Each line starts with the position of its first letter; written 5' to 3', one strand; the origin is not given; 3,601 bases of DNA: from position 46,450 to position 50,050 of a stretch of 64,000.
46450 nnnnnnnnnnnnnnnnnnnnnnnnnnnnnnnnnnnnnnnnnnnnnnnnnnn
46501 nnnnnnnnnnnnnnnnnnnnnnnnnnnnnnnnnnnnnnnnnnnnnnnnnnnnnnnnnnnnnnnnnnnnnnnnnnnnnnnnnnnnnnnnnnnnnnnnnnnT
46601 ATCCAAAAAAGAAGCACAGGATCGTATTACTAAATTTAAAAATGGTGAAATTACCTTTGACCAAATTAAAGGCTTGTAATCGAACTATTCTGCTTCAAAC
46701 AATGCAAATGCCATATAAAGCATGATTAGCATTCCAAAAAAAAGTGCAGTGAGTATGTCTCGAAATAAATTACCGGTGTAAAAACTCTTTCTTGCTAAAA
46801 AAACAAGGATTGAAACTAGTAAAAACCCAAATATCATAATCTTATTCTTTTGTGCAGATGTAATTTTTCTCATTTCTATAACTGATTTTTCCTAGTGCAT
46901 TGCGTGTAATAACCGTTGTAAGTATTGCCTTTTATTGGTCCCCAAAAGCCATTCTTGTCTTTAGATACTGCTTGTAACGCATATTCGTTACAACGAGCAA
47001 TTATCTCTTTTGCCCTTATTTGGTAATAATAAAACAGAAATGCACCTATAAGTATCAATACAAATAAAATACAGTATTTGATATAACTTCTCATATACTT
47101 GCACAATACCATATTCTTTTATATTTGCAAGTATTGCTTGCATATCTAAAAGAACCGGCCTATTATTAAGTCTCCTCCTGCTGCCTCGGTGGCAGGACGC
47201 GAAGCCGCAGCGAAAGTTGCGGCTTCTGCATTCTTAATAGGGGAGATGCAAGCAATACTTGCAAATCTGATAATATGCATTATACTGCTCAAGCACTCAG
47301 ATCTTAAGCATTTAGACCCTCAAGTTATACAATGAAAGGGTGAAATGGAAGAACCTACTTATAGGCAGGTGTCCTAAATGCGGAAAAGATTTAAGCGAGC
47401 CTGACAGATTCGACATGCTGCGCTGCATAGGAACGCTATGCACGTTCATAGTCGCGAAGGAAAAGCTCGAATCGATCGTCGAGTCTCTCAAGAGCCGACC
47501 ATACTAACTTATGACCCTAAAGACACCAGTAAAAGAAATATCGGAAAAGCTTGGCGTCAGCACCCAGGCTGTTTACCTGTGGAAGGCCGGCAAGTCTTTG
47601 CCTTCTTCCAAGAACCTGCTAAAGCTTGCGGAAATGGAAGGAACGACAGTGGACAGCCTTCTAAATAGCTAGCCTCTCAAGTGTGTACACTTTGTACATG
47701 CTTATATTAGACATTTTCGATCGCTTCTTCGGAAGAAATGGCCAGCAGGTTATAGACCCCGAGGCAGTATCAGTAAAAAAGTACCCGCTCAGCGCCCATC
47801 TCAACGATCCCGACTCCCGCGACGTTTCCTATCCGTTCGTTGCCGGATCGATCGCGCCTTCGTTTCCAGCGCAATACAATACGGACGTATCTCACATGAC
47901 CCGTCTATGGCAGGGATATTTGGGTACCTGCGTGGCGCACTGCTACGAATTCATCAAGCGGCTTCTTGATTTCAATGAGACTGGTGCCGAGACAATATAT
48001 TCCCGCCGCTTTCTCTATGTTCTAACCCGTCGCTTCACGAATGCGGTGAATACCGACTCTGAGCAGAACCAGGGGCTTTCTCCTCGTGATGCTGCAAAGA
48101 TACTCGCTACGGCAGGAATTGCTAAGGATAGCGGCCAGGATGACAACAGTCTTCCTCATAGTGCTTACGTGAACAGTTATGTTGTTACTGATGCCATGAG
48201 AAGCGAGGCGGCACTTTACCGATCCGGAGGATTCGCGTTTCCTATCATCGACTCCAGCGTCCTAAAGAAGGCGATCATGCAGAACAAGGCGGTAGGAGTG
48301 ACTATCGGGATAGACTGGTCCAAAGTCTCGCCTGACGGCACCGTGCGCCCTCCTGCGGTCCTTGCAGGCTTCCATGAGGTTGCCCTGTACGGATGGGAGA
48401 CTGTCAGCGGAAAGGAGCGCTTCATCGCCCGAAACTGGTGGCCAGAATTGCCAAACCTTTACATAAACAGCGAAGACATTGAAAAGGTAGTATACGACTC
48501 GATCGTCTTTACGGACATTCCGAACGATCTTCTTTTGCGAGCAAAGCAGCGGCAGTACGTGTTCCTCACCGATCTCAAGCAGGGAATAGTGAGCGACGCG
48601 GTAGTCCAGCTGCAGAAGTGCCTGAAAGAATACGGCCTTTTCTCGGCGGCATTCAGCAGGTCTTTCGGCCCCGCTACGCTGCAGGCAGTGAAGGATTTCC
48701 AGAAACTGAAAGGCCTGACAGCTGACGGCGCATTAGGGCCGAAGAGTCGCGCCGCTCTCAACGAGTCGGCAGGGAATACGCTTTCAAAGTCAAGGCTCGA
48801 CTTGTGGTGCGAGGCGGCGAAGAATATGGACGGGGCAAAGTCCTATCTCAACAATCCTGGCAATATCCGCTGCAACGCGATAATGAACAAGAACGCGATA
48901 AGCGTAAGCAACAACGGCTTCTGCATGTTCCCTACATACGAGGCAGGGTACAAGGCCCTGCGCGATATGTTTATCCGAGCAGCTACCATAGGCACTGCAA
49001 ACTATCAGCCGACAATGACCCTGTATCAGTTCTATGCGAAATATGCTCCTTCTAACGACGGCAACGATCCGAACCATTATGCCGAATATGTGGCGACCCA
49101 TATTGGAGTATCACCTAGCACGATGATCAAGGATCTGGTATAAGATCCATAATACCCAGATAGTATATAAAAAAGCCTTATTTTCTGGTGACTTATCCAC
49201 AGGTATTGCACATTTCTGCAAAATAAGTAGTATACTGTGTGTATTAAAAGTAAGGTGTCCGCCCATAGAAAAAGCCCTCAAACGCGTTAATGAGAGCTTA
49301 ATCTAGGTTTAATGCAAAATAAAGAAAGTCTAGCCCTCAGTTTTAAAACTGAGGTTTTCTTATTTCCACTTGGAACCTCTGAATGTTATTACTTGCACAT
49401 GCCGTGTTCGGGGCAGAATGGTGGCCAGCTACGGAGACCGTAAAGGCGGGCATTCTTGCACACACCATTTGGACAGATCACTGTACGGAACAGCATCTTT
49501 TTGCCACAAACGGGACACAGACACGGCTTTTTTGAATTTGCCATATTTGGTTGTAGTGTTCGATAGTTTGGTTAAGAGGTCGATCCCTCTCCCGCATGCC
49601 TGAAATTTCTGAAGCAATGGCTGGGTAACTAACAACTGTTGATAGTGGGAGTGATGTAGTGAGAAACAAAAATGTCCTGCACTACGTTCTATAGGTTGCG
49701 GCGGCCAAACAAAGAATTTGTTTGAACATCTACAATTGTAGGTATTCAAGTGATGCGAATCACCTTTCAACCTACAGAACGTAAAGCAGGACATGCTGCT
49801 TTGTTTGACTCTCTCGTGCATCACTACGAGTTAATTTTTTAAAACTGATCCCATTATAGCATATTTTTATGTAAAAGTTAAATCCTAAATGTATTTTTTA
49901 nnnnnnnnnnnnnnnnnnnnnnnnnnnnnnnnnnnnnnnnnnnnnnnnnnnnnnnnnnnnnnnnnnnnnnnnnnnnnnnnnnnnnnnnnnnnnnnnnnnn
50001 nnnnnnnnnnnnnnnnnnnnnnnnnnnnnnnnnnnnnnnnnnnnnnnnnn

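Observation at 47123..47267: Large operator-like palindromic element with a recurring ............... motif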

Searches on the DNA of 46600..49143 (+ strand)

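Call 12: search_dna_similar(query=window:46600-47800:+, collection=phages, mode=distant)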
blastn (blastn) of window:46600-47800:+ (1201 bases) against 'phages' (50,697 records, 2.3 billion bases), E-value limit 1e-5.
No match.
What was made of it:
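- Tried and rejected: DNA similarity to 50,697 GenBank phages: no match (call 12).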

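Call 24: search_rna_families(source=window, start=46900, end=47500, threshold=evalue, max_evalue=10, show_alignments=3)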
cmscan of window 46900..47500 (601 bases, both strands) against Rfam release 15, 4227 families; matches with E-value up to 10: 8.
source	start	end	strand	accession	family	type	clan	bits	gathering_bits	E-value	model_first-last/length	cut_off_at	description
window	46955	47071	-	RF02330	TtnuHACA23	Gene; snRNA; snoRNA; HACA-box;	-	20.6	100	2.2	1-135/135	no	Tetrahymena snoRNA TtnuHACA23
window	47274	47345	-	RF02218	ZNRD1-AS1_1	Gene; lncRNA;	-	18.2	50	0.3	1-68/68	no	ZNRD1 antisense RNA 1 conserved region 1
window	47204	47223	+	RF01680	P5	Gene; sRNA;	-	17.9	60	1.5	31-50/71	no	Pseudomonas sRNA P5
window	47201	47226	+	RF04214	MIR7526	Gene; miRNA;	-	14.6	110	7.2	1-113/113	no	MIR7526 microRNA precursor family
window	47113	47155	+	RF04210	MIR8643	Gene; miRNA;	-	14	135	8.9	1-150/150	no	MIR8643 microRNA precursor family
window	47114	47154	+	RF04128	MIR8562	Gene; miRNA;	-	13.8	211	6.2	1-242/242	no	MIR8562 microRNA precursor family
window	47056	47133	+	RF04097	MIR2630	Gene; miRNA;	-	12.7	144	8.5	1-229/229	no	MIR2630 microRNA precursor family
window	47324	47364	-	RF01906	HOTAIR_3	Gene; lncRNA;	-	11.4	80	6.6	1-98/98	no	HOTAIR conserved region 3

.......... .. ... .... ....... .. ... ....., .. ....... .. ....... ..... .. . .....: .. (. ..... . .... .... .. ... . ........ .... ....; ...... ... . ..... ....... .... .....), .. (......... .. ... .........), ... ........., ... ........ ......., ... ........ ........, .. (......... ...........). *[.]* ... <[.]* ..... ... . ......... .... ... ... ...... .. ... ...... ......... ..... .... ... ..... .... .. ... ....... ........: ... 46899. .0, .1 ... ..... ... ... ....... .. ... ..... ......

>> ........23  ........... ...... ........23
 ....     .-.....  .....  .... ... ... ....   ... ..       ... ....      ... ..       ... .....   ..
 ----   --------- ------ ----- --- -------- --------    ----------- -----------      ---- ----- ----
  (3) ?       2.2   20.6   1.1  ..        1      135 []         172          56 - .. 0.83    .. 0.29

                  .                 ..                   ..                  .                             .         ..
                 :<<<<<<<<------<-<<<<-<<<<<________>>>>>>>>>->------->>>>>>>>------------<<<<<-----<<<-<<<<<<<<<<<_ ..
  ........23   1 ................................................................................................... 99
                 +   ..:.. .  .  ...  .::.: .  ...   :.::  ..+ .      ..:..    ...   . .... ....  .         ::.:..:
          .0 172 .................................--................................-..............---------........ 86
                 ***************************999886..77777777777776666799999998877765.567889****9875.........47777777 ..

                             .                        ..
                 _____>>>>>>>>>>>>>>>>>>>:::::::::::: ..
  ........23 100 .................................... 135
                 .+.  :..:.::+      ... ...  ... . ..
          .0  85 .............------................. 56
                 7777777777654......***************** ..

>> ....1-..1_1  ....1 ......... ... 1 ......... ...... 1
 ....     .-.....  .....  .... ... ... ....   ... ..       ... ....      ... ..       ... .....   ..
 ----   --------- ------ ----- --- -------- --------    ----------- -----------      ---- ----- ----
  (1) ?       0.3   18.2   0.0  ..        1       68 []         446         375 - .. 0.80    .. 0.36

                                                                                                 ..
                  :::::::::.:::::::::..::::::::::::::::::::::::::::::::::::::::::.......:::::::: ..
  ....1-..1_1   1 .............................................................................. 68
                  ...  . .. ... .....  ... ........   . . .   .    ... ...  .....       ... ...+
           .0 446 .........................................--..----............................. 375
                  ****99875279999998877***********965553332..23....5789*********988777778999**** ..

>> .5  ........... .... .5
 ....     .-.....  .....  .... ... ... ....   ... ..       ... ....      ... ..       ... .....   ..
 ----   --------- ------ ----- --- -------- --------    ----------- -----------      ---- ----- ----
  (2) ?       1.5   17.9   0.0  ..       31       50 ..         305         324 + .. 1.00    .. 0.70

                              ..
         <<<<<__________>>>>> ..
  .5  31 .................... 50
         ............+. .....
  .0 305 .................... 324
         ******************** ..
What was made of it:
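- On Described RNA families (Rfam 15): The best local hits have E 0.3-9 and are far below threshold (call 24).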

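Call 47: search_rna_families(source=L087, start=7400, end=8500, threshold=evalue, max_evalue=1, show_alignments=4)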
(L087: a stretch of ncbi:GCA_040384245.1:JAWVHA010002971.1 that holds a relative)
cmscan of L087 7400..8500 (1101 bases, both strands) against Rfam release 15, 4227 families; matches with E-value up to 1: 2.
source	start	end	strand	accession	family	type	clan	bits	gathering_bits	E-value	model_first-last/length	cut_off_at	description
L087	7518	7612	+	RF00005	tRNA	Gene; tRNA;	CL00001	28.5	29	0.0014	1-71/71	no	tRNA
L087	8107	8201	+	RF04288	mir-9201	Gene; miRNA;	CL00147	19.2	95.5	0.5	1-81/81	no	mir-9201 microRNA precursor family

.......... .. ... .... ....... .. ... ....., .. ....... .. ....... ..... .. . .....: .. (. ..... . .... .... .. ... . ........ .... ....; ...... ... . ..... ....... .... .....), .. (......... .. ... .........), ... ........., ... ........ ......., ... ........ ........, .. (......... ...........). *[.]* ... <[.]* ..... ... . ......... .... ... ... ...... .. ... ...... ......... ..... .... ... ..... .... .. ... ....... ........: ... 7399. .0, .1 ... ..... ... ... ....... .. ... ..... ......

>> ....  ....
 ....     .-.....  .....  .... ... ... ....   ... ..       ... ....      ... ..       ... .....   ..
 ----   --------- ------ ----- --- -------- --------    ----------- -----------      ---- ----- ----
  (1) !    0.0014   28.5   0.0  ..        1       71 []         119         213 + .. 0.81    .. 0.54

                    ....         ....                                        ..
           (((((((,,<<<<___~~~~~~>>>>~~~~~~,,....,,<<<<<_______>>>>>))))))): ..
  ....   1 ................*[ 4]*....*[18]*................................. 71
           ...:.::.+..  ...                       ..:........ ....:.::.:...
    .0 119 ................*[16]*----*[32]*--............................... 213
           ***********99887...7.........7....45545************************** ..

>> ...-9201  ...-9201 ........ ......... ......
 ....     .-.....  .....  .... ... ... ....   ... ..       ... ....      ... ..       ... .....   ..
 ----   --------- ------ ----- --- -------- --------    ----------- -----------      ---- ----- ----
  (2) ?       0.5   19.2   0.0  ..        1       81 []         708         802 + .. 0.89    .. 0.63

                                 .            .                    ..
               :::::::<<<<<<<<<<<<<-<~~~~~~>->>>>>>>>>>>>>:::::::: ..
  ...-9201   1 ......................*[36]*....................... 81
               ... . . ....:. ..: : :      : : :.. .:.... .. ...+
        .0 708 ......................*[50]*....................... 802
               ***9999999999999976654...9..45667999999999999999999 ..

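Call 56: search_rna_families(source=L093, threshold=evalue, max_evalue=1, show_alignments=3)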
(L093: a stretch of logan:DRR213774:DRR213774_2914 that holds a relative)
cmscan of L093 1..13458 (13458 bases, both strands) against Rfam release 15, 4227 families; matches with E-value up to 1: 0.
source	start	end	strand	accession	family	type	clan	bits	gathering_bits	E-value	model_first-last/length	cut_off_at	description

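Call 76: build_rna_model(alignment_id=A1)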
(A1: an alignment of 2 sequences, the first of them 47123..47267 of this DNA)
Model R1 built from alignment A1 (2 sequences, 145 columns); structure: RNAalifold consensus.
model positions 145; base pairs 53; branch points 1; effective number of sequences 0.57; information 0.589 bits per position. Calibrated on 0.2 Mb of random sequence (short: E-values are rough).
structure used (alignment columns):
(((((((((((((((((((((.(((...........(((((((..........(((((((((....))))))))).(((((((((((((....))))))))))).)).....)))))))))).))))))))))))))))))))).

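Call 77: search_with_rna_model(model_id=R1, sources=[window, L085, L086, L087, L088, L089, L090, L091, L092, L093, L094, L095, L096, L097, L098, L099, L103, L106, L108, L111, L123, L127, L128], max_evalue=10)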
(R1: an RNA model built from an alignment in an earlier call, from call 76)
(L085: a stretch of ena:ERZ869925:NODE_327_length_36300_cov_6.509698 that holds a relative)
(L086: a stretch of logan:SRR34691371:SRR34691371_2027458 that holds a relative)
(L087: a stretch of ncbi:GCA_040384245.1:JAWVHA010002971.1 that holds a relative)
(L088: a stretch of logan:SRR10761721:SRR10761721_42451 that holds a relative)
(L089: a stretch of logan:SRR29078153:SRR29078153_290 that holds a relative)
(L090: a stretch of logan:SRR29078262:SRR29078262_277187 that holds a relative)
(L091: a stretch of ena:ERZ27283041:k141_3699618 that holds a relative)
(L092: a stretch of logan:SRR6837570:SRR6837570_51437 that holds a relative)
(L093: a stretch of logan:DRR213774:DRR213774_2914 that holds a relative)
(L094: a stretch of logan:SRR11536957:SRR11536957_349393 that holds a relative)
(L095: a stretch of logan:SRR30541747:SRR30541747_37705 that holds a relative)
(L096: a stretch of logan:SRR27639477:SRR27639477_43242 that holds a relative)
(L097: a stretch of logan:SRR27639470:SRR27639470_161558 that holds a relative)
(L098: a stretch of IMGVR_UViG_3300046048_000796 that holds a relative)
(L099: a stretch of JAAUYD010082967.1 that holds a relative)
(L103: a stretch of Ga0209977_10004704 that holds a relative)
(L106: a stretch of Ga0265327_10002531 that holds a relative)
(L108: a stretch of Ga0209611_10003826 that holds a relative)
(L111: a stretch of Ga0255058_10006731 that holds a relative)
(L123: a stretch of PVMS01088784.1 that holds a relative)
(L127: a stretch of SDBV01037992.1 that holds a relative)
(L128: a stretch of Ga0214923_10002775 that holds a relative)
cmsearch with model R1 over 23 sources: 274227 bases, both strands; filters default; matches with E-value up to 10: 5.
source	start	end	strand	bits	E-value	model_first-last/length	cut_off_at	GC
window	47123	47267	+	178.7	1.3e-43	1-145/145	no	0.48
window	47122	47266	-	50.6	2.4e-10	1-145/145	no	0.47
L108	2454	2477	-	15.4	0.33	1-145/145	no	0.42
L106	1232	1270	-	13.8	0.83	1-145/145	no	0.36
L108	2488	2604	-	10.7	5.6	1-145/145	no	0.34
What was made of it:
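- On Conserved structured RNA: The covariance model R1 hits only the element itself (call 77).
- A covariance model of the element finds nothing in 22 other loci (call 77).
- Tried and rejected: A covariance model of the element found no structural homolog in 22 other loci (call 77).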

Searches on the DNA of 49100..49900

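Call 94: search_rna_families(source=window, start=49100, end=49900, threshold=evalue, max_evalue=5)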
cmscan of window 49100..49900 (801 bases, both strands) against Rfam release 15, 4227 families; matches with E-value up to 5: 7.
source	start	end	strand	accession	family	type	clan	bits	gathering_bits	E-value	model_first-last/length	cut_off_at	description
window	49660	49812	+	RF04120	MIR5998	Gene; miRNA;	-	24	180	0.0087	1-173/173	no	MIR5998 microRNA precursor family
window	49245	49369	+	RF00557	L10_leader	Cis-reg; leader;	-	23.2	44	0.18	1-138/138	no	Ribosomal protein L10 leader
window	49654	49730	+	RF02539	SNOR75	Gene; snRNA; snoRNA; CD-box;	-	18.5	50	1.2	1-87/87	no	Plant small nucleolar RNA SNOR75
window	49136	49177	+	RF01078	PK-PYVV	Cis-reg;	-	17.9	65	1.8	1-58/58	no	3'-terminal pseudoknot in PYVV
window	49269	49313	-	RF02438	SpF51_sRNA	Gene; sRNA;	-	17.1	50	3.1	1-45/45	no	Streptococcus sRNA SpF51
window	49274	49346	-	RF02761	sR084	Gene; sRNA;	-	15.3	95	4.3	1-78/78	no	sR084 sRNA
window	49700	49838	+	RF02453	ncr952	Gene; sRNA;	-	14.3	100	1.6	1-143/143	no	Bacillus sRNA ncr952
